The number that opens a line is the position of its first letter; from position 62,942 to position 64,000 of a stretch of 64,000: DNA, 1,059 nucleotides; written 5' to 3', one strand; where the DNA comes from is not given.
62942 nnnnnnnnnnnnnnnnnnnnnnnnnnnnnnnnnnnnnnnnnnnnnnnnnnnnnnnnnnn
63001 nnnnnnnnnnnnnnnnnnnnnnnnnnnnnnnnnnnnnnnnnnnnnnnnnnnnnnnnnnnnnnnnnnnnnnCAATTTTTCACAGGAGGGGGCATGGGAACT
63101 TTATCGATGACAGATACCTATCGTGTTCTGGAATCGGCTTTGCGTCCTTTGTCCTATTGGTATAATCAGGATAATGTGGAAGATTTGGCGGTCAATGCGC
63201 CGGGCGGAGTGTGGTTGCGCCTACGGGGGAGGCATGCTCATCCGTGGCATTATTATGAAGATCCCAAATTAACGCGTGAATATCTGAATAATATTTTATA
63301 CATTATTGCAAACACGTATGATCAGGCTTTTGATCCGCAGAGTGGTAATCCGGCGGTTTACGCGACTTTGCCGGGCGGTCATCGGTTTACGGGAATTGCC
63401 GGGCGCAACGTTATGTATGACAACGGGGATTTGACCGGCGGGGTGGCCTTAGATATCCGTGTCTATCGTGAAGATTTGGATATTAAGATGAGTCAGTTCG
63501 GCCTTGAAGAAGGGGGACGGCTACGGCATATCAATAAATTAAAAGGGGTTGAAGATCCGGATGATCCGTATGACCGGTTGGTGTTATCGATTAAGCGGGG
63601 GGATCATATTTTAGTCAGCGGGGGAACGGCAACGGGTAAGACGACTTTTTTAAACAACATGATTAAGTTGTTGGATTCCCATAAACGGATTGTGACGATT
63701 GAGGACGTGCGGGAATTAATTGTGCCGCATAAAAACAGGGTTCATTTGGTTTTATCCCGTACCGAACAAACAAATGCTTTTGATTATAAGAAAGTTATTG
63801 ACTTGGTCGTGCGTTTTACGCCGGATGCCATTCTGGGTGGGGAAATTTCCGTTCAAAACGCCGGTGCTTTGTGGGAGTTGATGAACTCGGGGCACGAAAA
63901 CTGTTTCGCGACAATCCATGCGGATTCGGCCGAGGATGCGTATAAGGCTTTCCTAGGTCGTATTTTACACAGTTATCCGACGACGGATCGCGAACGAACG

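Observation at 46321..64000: Atypical T4SS operon: rvh-style virB8-B7-B8-B9-B10-B11 scaffold preceded by six secreted proteins of unknown family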

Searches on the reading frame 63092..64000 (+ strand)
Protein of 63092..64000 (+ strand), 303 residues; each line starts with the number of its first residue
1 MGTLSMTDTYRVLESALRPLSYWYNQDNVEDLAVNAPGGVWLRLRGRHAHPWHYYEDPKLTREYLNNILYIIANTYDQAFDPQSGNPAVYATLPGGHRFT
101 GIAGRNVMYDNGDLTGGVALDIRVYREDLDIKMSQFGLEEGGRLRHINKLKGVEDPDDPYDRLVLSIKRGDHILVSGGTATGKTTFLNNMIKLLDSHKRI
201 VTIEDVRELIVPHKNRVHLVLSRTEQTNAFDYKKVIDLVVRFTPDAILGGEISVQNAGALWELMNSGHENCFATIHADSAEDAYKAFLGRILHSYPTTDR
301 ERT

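Call 10: search_protein_families(library=ncbifam, proteins=[window:63092-64000:+], max_evalue=0.01)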
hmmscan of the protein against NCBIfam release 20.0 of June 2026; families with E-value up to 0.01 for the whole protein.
window:63092-64000:+ (303 aa): 22 families
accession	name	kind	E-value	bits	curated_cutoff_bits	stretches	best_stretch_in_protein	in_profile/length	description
TIGR02788.1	VirB11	equivalog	2.1e-41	141.9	249.95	1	23-286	1-261/308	P-type DNA transfer ATPase VirB11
NF010475.0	PRK13900.1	equivalog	1e-32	113.5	389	1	6-283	1-275/333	type IV secretion system ATPase VirB11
NF010425.0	PRK13851.1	equivalog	2.9e-24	85.6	461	2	172-289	164-282/344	type IV secretion system protein VirB11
TIGR03819.1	heli_sec_ATPase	hypoth_equivalog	5.3e-23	81.7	373.15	1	15-282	50-292/340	TadA family conjugal transfer-associated ATPase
TIGR02782.1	TrbB_P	equivalog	4.6e-22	78.7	304.55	1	161-284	127-249/303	P-type conjugative transfer ATPase TrbB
NF058587.1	archaellum_moto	equivalog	2.4e-18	66.2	550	1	164-282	269-388/527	archaellum flagellar ATPase motor FlaI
NF010469.0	PRK13894.1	subfamily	5.8e-16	58.7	508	1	163-285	142-262/320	conjugal transfer ATPase TrbB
NF010407.0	PRK13833.1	subfamily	1.3e-14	54.4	499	1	170-285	144-257/323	conjugal transfer protein TrbB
TIGR01420.1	pilT_fam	subfamily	1.4e-13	50.8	319.1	1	172-301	124-249/343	PilT/PilU family type 4a pilus ATPase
NF053672.1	bindosome_BasE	exception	4.9e-12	45.4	1000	1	174-282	274-383/512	bindosome assembly system ATPase subunit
NF041000.1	ATPase_ComGA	equivalog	1.1e-11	44.2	300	1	172-285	130-240/267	competence type IV pilus ATPase ComGA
TIGR02525.1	plasmid_TraJ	equivalog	1.3e-06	27.6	368.3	1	174-302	153-280/372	plasmid transfer ATPase TraJ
NF053534.1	T4PilAsmATPsTfpB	equivalog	5.6e-06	25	850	1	171-280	337-442/584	type IV pilus assembly ATPase TfpB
TIGR02868.1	CydC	equivalog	2.6e-05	23.1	329.05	1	160-219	351-410/530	thiol reductant ABC exporter subunit CydC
TIGR02533.1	type_II_gspE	equivalog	2.8e-05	23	630.25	1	172-283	245-352/486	type II secretion system ATPase GspE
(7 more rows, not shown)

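Call 47: search_solved_structures(query=window:63092-64000:+, max_evalue=0.00001)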
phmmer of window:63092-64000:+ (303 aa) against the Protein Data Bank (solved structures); distinct sequences matched with E-value up to 0.00001: 18.
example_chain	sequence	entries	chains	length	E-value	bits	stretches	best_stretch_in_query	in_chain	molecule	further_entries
2gza_A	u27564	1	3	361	4.1e-16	62.3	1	17-287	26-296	Type IV secretion system protein VirB11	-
8rkd_E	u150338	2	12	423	6.7e-16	61.6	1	172-285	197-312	Pilus assembly ATPase CpaF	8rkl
8rjf_A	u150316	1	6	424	6.7e-16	61.6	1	172-285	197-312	Pilus assembly ATPase CpaF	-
9e24_A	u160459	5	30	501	1.1e-15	60.9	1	172-285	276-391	CpaF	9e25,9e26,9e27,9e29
6bge_A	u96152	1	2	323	9.4e-15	57.8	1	166-285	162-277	VirB11-like protein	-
1g6o_A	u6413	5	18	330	9.9e-15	57.7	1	166-285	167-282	CAG-ALPHA | virB11 homolog | Cag-alfa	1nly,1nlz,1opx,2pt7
4ii7_A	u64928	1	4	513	1e-13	54.4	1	168-280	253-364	FlaI ATPase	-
4ihq_A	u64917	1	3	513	7e-13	51.7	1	168-280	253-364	FlaI ATPase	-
2oap_1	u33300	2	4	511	2.6e-12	49.8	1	163-279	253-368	Type II secretion system protein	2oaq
6ojx_A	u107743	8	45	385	7.7e-12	48.2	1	170-284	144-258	Twitching motility pilus retraction ATPase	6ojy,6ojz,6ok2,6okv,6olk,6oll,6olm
5zfq_A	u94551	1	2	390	2e-10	43.6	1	170-283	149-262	Twitching motility pilus retraction protein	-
10my_A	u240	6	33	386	5.2e-09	39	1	165-302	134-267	PilT/PilU family type 4a pilus ATPase | Twitching motility protein PilT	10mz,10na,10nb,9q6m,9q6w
9n32_A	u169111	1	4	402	2.7e-07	33.3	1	164-297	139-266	PilU protein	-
2eyu_A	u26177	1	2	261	3.8e-07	32.8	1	167-297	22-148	twitching motility protein PilT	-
2ewv_A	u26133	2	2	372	8.1e-07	31.8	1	166-297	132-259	twitching motility protein PilT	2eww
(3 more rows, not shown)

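Call 55: search_dna_similar(query=window:63092-64000:+, collection=plasmids, mode=protein, max_rows=25, rows=best)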
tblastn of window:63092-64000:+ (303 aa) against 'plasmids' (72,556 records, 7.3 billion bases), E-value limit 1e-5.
The search stops at 5000 records and this limit was reached: more records match than are counted here, and every count below describes the 5000 best-scoring records only.
Records with a match: at least 5000; places in all: 5459; records where one place covers at least 80% of the query: 4677.
Best place of each record, by identity: <60% 5000.
By first word of the organism name: Escherichia 1426; Klebsiella 520; Salmonella 348; Rhizobium 263; Agrobacterium 231; Ralstonia 155; Enterobacter 150; Pseudomonas 129; Sinorhizobium 128; Vibrio 115; and 200 more.
By predicted mobility (MOB-suite, as given by PLSDB): conjugative 3735; non-mobilizable 815; mobilizable 450.
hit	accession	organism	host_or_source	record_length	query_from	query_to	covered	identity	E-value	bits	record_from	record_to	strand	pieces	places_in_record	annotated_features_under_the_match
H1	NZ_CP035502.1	Sphingosinicella sp. BN140058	Cell culture,soil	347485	12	303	96%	40.9%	4e-59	211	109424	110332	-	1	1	ATPase, T2SS/T4P/T4SS family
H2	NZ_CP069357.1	Microvirga sp. VF16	Vachellia farnesiana,Cell culture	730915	2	291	96%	41.1%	9e-70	241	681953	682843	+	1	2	ATPase, T2SS/T4P/T4SS family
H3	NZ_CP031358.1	Erythrobacter aureus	marine sediment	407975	4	303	99%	38.5%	4e-56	202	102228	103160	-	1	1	ATPase, T2SS/T4P/T4SS family | TrbI/VirB10 family protein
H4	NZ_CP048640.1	Rhizobium oryzihabitans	cell,root,the root of rice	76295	3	294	96%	33.3%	5e-30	127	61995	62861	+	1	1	virB11: P-type DNA transfer ATPase VirB11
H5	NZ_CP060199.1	Aminobacter sp. MDW-2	cell culture,soil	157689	3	299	98%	31.8%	3e-30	127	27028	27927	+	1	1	virB11: P-type DNA transfer ATPase VirB11 | virB10: type IV secretion system protein VirB10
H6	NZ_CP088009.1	Rhizobium sp. T136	Melilotus albus,Cell culture,root nodule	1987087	8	285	92%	33.9%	6e-34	138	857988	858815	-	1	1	none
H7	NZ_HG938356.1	Neorhizobium galegae bv. officinalis bv. officinalis str. ...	Galega officinalis root nodule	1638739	10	285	91%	34.1%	3e-33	136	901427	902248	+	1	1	record has no annotation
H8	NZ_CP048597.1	Agrobacterium tumefaciens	walnut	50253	3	294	96%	32.2%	2e-32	134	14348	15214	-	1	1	virB11: P-type DNA transfer ATPase VirB11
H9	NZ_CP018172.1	Aquibium oceanicum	water sample,seawater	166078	16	299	94%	33.0%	5e-31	129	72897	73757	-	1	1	virB11: P-type DNA transfer ATPase VirB11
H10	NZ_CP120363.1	Chelativorans sp. AA-79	single cell,petroleum contaminated soil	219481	13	299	95%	32.6%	7e-32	132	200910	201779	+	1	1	virB11: P-type DNA transfer ATPase VirB11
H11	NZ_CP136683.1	Thalassospira lucentensis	Macrocystis pyrifera gametophyte,Whole ...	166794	1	291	96%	32.1%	3e-29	124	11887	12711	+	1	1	ATPase, T2SS/T4P/T4SS family | hypothetical protein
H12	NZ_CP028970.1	Aminobacter sp. MSH1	Soil,Dichlobenil-treated soil sampled ...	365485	16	299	94%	32.9%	2e-32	134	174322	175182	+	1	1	virB11: P-type DNA transfer ATPase VirB11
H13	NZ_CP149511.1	Pararhizobium sp. A13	Aeschynomene indica,cell ...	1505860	10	285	91%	33.7%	4e-30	127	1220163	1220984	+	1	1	none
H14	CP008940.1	Candidatus Paracaedimonas acanthamoebae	Acanthamoeba polyphaga HN-3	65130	13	283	89%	34.2%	2e-39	154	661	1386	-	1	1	hypothetical protein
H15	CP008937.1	Candidatus Paracaedimonas acanthamoebae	Acanthamoeba polyphaga HN-3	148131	13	283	89%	34.2%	2e-39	154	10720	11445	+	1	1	hypothetical protein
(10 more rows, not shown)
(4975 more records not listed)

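Call 56: get_annotated_region(hit=H2, flank=20000)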
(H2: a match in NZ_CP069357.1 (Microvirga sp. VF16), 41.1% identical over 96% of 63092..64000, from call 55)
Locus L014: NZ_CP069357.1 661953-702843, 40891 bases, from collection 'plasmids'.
description: Microvirga sp. VF16 plasmid pMVF16-3, complete sequence
organism: Microvirga sp. VF16 (NCBI taxid 2807101)
taxonomy: Bacteria; Pseudomonadota; Alphaproteobacteria; Hyphomicrobiales; Methylobacteriaceae; Microvirga; Microvirga sp. VF16
host: -; source: Vachellia farnesiana,Cell culture; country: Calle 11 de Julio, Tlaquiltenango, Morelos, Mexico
typing (MOB-suite, as given by PLSDB): non-mobilizable
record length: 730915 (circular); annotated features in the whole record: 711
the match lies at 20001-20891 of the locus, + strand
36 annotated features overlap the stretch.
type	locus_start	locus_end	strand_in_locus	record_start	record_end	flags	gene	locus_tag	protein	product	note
CDS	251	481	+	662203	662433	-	-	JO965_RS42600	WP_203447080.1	hypothetical protein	-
CDS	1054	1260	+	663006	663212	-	-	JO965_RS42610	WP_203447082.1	hypothetical protein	-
CDS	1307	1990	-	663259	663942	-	-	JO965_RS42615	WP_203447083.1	GntR family transcriptional regulator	-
CDS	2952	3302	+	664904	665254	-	-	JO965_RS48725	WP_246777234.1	cell wall hydrolase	-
CDS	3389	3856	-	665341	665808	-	-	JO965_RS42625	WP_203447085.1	hypothetical protein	-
CDS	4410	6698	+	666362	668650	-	-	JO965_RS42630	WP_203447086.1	MobA/MobL family protein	-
CDS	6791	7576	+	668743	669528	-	-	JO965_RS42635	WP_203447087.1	hypothetical protein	-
CDS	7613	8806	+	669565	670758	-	-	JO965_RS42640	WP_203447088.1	DnaB-like helicase C-terminal domain-containing protein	GO:0006260 - DNA replication [Evidence IEA]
CDS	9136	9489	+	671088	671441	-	-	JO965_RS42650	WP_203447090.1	TrbC/VirB2 family protein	-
CDS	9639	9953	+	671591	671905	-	-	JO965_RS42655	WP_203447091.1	VirB3 family type IV secretion system protein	-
CDS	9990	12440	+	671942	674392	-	-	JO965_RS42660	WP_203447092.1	hypothetical protein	-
CDS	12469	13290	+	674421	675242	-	-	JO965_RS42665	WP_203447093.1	hypothetical protein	-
CDS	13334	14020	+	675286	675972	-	-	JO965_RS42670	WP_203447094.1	hypothetical protein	-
CDS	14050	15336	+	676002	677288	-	-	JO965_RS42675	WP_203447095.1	hypothetical protein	-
CDS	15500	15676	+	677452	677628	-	-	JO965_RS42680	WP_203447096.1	hypothetical protein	-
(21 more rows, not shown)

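Call 57: get_annotated_region(hit=H3, flank=20000)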
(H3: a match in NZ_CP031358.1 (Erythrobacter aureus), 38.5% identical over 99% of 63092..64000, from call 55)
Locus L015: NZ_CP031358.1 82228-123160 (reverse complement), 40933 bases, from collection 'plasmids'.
description: Erythrobacter aureus strain YH-07 plasmid unnamed, complete sequence
organism: Erythrobacter aureus (NCBI taxid 2182384)
taxonomy: Bacteria; Pseudomonadota; Alphaproteobacteria; Sphingomonadales; Erythrobacteraceae; Erythrobacter; Erythrobacter aureus
host: -; source: marine sediment; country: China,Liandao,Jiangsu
typing (MOB-suite, as given by PLSDB): non-mobilizable
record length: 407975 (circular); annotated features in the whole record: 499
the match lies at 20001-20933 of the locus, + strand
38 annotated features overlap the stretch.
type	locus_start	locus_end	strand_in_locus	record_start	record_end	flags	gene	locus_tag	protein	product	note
CDS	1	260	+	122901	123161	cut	-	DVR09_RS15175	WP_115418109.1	hypothetical protein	-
CDS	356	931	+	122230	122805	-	-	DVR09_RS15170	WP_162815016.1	hypothetical protein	-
CDS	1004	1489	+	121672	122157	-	-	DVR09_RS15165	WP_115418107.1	hypothetical protein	-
CDS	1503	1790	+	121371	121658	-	-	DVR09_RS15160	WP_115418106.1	hypothetical protein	-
CDS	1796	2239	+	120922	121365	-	-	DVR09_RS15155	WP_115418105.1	hypothetical protein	-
CDS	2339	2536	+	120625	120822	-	-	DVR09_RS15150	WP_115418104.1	hypothetical protein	-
CDS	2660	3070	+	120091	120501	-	-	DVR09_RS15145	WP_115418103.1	hypothetical protein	-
CDS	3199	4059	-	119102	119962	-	-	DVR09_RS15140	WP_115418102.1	hypothetical protein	-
CDS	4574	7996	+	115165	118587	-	-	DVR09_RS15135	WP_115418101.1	MobA/MobL family protein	-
CDS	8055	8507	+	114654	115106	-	-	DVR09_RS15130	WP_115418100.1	hypothetical protein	-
CDS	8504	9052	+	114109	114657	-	-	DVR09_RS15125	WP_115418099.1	hypothetical protein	-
CDS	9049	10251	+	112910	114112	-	-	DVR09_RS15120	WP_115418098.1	DnaB-like helicase C-terminal domain-containing protein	GO:0006260 - DNA replication [Evidence IEA]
CDS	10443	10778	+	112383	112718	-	-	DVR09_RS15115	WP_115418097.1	TrbC/VirB2 family protein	-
CDS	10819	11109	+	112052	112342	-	-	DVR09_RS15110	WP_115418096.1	hypothetical protein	-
CDS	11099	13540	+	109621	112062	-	-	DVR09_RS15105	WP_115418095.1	VirB4 family type IV secretion system protein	-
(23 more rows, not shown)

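Call 59: search_protein_families(library=pfam, proteins=[L014:12469-13290:+, L014:13334-14020:+, L014:14050-15336:+, L015:13618-14373:+, L015:14497-15858:+, L014:9990-12440:+, L014:16559-18211:+, L014:18223-19995:+, L015:17058-18356:+, L015:18421-20010:+], max_evalue=0.01)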
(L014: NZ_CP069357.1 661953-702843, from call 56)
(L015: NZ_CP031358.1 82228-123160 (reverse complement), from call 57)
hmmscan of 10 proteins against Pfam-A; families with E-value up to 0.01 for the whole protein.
L014:12469-13290:+ (273 aa): 0 families

L014:13334-14020:+ (228 aa): 0 families

L014:14050-15336:+ (428 aa): 0 families

L015:13618-14373:+ (251 aa): 2 families
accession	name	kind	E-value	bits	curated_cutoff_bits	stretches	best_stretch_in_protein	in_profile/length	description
PF07996.16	T4SS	-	6.8e-07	30.3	24.7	1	30-232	1-187/197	Type IV secretion system proteins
PF10057.14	MpsC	-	0.0026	18.3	23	1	26-84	25-83/111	Na+-translocating membrane potential-generating system (MpsC)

L015:14497-15858:+ (453 aa): 0 families

L014:9990-12440:+ (816 aa): 3 families
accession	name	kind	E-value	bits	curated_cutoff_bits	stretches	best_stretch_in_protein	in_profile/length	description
PF03135.19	CagE_TrbE_VirB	-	8.5e-11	42.6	21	1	229-391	39-195/204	CagE, TrbE, VirB family, component of type IV transporter system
PF25199.1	nSTAND_NTPase5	-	0.0068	16.7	34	0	436-492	23-78/145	Novel STAND NTPase 5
PF00004.35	AAA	-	0.0087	16.9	21.2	0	461-479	4-22/131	ATPase family associated with various cellular activities (AAA)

L014:16559-18211:+ (550 aa): 1 family
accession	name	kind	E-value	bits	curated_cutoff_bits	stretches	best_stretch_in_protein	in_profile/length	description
PF03524.21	CagX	-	2.2e-19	70.5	34.2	1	110-352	4-195/198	Conjugal transfer protein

L014:18223-19995:+ (590 aa): 1 family
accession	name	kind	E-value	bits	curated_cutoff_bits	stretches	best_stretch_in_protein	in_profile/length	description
PF03743.19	TrbI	-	8.1e-32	111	35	1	259-451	2-188/188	Bacterial conjugation TrbI-like protein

L015:17058-18356:+ (432 aa): 1 family
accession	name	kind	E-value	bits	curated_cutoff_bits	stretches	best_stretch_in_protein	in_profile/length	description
PF03524.21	CagX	-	9.3e-17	61.9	34.2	1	72-297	5-197/198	Conjugal transfer protein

L015:18421-20010:+ (529 aa): 1 family
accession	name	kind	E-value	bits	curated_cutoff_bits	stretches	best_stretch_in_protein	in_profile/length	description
PF03743.19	TrbI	-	5.6e-34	118.1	35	1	272-454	2-188/188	Bacterial conjugation TrbI-like protein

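Call 61: get_annotated_region(hit=H1, flank=14000)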
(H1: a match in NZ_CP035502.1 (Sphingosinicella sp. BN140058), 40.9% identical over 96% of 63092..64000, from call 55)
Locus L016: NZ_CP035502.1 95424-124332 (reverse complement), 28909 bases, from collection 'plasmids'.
description: Sphingosinicella sp. BN140058 plasmid p1, complete sequence
organism: Sphingosinicella sp. BN140058 (NCBI taxid 1892855)
taxonomy: Bacteria; Pseudomonadota; Alphaproteobacteria; Sphingomonadales; Sphingosinicellaceae; Sphingosinicella; Sphingosinicella sp. BN140058
host: -; source: Cell culture,soil; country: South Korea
typing (MOB-suite, as given by PLSDB): mobilizable; relaxase MOBQ
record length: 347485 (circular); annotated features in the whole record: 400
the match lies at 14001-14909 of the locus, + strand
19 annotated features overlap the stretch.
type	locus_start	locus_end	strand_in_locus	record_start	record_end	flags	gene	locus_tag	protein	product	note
CDS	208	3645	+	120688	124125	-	-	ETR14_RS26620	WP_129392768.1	MobA/MobL family protein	-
CDS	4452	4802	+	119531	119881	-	-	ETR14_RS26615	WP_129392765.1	hypothetical protein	-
CDS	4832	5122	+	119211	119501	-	-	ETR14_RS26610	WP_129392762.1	hypothetical protein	-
CDS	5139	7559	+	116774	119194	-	-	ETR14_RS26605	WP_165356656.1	hypothetical protein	-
CDS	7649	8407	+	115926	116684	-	-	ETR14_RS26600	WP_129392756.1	hypothetical protein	-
CDS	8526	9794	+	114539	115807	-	-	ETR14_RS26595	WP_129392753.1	hypothetical protein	-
CDS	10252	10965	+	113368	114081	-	-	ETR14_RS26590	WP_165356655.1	type IV secretion system protein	-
CDS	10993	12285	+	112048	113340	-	-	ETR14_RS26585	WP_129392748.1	TrbG/VirB9 family P-type conjugative transfer protein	-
CDS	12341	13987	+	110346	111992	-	-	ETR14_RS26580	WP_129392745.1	TrbI/VirB10 family protein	-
CDS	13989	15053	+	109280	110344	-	-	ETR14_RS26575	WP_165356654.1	ATPase, T2SS/T4P/T4SS family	-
CDS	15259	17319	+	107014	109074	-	-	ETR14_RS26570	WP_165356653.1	type IV secretory system conjugative DNA transfer family protein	-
CDS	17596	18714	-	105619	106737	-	-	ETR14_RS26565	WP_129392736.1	hypothetical protein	-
CDS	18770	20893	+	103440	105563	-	-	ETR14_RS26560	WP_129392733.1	DNA topoisomerase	GO:0006265 - DNA topological change [Evidence IEA]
CDS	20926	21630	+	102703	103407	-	-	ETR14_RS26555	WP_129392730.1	hypothetical protein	-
CDS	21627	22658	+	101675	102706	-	-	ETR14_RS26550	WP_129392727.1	CHC2 zinc finger domain-containing protein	GO:0006260 - DNA replication [Evidence IEA]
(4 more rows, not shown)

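Call 63: find_related_loci(query=A9, collection=genome_contigs, flank=8000)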
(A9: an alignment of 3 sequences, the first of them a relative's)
Query A9 (813 aa) in genome_contigs; peptide patterns used: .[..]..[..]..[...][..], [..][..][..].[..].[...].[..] (x = any residue, [..] = any of these).
300 stretches matched a pattern; 7 encode a relative of the query (tblastn E <= 1e-3); 7 distinct loci.
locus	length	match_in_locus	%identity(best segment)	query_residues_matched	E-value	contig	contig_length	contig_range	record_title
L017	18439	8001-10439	93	1-813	0e+0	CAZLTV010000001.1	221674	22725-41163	MAG TPA_asm: uncultured Mycobacterium sp. isolate SRP321284_co1_205 genome assembly, contig: NODE_47_length_221674_cov_1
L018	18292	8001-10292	36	36-793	7e-144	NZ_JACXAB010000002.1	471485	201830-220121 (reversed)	Microvirga sp. strain BT688 NODE_2_length_471485_cov_36.856861, whole genome shotgun sequence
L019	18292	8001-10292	35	36-793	1e-140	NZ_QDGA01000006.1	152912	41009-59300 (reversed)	Microvirga calopogonii strain CCBAU 65841 65841_scaffold6, whole genome shotgun sequence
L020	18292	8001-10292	35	36-793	2e-139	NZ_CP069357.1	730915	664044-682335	Microvirga sp. VF16 plasmid pMVF16-3, complete sequence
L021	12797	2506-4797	35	36-793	6e-139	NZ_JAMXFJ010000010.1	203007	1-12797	Microvirga sesbaniae strain HBU67692 Scaffold10, whole genome shotgun sequence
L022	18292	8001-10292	35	36-793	6e-139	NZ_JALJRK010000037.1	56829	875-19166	Microvirga sp. Mcv34 NODE_37_length_56829_cov_13.271756829, whole genome shotgun sequence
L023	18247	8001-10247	25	40-771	5e-49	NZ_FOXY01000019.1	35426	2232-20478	Donghicola eburneus strain DSM 29127, whole genome shotgun sequence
